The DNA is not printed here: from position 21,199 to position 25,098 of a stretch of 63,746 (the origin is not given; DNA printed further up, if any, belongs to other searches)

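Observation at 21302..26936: Stripped-down type VII (WXG100) secretion locus: EssC + YukD-like + two WXG100 proteins only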

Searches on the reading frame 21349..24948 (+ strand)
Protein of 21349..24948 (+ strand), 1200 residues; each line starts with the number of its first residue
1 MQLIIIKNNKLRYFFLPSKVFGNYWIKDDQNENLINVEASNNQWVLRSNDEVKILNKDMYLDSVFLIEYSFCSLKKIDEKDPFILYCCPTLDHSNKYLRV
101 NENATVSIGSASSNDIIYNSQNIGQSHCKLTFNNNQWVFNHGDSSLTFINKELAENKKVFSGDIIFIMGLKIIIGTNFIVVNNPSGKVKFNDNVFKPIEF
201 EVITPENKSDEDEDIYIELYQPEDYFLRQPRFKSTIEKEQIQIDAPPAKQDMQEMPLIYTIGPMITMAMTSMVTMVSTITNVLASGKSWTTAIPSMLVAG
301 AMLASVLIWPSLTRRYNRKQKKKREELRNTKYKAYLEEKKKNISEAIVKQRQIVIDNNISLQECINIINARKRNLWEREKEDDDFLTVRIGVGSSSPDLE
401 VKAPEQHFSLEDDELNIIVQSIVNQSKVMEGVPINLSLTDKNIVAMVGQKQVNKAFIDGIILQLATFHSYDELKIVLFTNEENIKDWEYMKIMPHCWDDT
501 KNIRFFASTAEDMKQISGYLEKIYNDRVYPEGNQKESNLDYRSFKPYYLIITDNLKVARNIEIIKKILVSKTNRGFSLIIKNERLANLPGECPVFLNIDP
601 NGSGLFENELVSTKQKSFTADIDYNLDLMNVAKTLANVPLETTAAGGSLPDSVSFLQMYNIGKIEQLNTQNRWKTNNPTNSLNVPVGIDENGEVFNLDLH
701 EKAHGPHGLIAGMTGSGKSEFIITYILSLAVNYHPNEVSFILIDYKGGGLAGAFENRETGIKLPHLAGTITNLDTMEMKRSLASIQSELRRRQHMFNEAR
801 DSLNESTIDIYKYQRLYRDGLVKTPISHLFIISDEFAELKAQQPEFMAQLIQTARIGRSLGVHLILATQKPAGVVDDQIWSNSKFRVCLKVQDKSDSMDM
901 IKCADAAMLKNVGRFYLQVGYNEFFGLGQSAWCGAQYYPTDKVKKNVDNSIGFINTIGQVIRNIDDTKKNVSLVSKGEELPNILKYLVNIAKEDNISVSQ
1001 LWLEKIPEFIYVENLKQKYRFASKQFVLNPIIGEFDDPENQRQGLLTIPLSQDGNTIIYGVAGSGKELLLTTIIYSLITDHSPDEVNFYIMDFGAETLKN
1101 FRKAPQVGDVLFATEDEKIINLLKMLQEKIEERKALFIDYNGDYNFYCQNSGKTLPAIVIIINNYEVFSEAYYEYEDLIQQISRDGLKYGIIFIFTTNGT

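Call 83: search_protein_representatives(protein=window:21349-24948:+)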
Query: 1200 residues. Proteins with E-value up to 0.001 (for the whole library): 26305; up to 1e-10: 11629; up to 1e-30: 5242. The best 150 are listed.
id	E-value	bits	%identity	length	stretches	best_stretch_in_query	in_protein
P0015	0.0e+00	1844.9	66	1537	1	1-1199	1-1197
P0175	0.0e+00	1377.7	53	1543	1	1-1197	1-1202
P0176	0.0e+00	1333.2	52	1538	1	1-1199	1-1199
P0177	0.0e+00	1315.1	51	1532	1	3-1197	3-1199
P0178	0.0e+00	1293.2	51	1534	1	1-1199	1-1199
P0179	0.0e+00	1284.6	50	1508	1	3-1198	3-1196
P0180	0.0e+00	1274.6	50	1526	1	1-1199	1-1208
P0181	0.0e+00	1257.6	50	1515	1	11-1199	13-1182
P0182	0.0e+00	1250.4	50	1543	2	5-1195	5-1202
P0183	0.0e+00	1239.6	49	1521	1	3-1196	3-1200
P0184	0.0e+00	1236.3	48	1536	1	1-1200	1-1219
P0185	0.0e+00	1226.8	47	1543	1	1-1200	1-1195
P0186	0.0e+00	1209.1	49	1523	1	2-1199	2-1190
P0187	0.0e+00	1198.3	48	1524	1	3-1199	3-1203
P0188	0.0e+00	1174.5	48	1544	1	1-1198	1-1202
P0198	0.0e+00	1095.8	43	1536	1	1-1199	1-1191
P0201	0.0e+00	1079.1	44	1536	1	1-1200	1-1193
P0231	3.1e-295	998.6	40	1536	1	5-1199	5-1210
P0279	1.0e-247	841.2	38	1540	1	2-1198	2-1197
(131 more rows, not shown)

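Call 84: find_encoding_contigs(protein=P0198, flank=10000, max_places=2)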
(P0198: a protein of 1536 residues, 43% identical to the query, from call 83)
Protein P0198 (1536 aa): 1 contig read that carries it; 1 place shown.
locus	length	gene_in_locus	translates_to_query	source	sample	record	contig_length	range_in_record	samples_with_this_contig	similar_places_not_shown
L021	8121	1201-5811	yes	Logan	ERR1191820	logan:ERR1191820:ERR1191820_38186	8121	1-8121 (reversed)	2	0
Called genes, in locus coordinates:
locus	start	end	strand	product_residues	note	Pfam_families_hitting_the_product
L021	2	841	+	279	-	?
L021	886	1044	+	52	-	-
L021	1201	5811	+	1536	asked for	PF00498:FHA, PF16697:Yop-YscD_cpl (weak), PF01935:DUF87 (faint), PF01580:FtsK_SpoIIIE, PF13401:AAA_22 (faint), PF01580:FtsK_SpoIIIE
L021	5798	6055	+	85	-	-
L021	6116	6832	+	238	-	PF06013:WXG100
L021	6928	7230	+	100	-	PF06013:WXG100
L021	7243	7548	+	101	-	-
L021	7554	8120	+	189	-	?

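Call 85: find_encoding_contigs(protein=P0231, flank=10000, max_places=2)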
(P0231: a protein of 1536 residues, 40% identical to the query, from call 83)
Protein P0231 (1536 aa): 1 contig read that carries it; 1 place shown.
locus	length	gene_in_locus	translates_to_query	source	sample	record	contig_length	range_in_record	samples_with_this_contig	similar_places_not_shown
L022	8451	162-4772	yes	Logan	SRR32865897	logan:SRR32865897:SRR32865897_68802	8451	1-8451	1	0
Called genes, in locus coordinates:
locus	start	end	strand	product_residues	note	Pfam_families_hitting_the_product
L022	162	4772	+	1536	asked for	PF13555:AAA_29 (faint), PF00498:FHA, PF16697:Yop-YscD_cpl (weak), PF01580:FtsK_SpoIIIE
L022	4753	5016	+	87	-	-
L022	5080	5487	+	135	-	PF10824:T7SS_ESX_EspC (weak), PF06013:WXG100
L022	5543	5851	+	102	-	PF06013:WXG100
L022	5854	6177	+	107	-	-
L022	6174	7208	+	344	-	PF19909:DUF6382 (weak), PF16697:Yop-YscD_cpl (weak), PF00498:FHA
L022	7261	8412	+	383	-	-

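Call 86: find_encoding_contigs(protein=P0279, flank=10000, max_places=2)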
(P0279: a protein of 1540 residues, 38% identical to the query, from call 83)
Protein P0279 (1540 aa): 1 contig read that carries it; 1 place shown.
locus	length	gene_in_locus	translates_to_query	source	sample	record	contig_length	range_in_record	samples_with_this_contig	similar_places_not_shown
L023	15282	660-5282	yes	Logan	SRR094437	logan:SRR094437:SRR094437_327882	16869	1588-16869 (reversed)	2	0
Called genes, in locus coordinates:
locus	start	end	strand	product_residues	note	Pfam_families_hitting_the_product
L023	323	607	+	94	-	-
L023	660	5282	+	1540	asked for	PF00498:FHA, PF16697:Yop-YscD_cpl (faint), PF13401:AAA_22 (faint), PF01580:FtsK_SpoIIIE, PF01935:DUF87 (faint), PF01580:FtsK_SpoIIIE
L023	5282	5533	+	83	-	-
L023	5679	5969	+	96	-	PF06013:WXG100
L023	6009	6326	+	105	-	PF06013:WXG100 (weak)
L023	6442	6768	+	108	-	-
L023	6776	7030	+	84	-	-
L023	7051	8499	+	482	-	-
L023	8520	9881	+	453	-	-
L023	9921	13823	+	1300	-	PF00069:Pkinase, PF03109:ABC1, PF07714:PK_Tyr_Ser-Thr, PF03793:PASTA, PF02368:Big_2, PF26182:Ig_NUP210_5th (faint), PF07523:Big_3 (weak)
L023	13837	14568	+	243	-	PF13672:PP2C_2, PF07228:SpoIIE (weak)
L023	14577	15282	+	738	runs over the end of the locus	PF00069:Pkinase, PF07714:PK_Tyr_Ser-Thr, PF03109:ABC1 (weak), PF13416:SBP_bac_8 (weak)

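Call 92: find_encoding_contigs(protein=P0185, flank=10000, max_places=2)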
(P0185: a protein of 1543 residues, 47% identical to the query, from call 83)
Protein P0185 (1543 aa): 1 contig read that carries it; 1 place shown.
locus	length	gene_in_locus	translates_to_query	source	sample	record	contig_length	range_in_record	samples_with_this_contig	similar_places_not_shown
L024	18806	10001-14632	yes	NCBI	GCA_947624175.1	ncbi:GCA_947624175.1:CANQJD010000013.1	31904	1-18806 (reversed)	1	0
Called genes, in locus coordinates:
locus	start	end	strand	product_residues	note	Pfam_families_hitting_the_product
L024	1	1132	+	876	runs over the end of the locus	-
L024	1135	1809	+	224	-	-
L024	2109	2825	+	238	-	PF01479:S4, PF00849:PseudoU_synth_2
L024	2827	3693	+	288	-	PF06541:ABC_trans_CmpB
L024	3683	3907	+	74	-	-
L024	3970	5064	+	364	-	PF03486:HI0933_like (faint), PF07992:Pyr_redox_2 (faint), PF01266:DAO, PF13738:Pyr_redox_3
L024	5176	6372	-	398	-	PF12323:HTH_OrfB_IS605, PF01385:OrfB_IS605, PF07282:Cas12f1-like_TNB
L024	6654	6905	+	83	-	PF00355:Rieske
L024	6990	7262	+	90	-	-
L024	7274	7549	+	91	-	PF06013:WXG100 (weak)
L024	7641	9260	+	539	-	-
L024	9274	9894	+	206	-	-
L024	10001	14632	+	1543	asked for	PF01580:FtsK_SpoIIIE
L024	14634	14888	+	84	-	-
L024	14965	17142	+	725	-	PF08206:OB_RNB, PF17876:CSD2, PF00773:RNB, PF00575:S1 (weak)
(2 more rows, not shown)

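Call 93: find_encoding_contigs(protein=P0201, flank=10000, max_places=2)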
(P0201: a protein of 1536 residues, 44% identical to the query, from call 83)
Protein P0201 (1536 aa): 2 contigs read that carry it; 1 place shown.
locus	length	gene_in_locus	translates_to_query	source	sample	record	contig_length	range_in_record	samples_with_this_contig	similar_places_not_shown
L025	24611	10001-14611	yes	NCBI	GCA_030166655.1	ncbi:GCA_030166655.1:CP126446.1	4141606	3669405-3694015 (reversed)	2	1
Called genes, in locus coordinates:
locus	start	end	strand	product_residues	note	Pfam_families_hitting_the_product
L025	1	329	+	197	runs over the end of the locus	PF02417:Chromate_transp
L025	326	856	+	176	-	PF02417:Chromate_transp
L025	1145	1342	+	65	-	-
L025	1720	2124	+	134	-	-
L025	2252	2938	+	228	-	-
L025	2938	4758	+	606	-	PF08305:NPCBM (weak)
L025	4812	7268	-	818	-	PF00069:Pkinase, PF07714:PK_Tyr_Ser-Thr, PF22813:TcaA_2nd, PF22820:TcaA_3rd_4th, PF25155:NTF2_YvbJ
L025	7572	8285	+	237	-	PF16697:Yop-YscD_cpl, PF00498:FHA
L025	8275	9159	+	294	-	PF00481:PP2C (faint), PF13672:PP2C_2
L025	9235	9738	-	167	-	PF17032:Zn_ribbon_15 (faint), PF10571:UPF0547 (faint), PF12773:DZR, PF13240:Zn_Ribbon_1 (faint), PF13248:Zn_ribbon_3 (weak)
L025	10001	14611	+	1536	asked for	PF00498:FHA, PF16697:Yop-YscD_cpl, PF01580:FtsK_SpoIIIE, PF13401:AAA_22 (faint), PF13555:AAA_29 (faint), PF25199:nSTAND_NTPase5 (faint), PF01580:FtsK_SpoIIIE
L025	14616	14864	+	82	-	-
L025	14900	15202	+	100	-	PF06013:WXG100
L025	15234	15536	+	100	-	PF06013:WXG100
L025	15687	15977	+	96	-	PF14257:DUF4349 (weak)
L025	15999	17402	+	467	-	-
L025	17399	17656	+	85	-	-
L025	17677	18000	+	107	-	PF13780:DUF4176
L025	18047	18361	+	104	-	-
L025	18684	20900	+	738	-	PF00141:peroxidase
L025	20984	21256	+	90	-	-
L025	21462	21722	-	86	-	-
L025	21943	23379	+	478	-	PF04471:Mrr_cat, PF22722:NA-iREase1, PF13156:Mrr_cat_2 (weak)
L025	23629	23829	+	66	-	PF00313:CSD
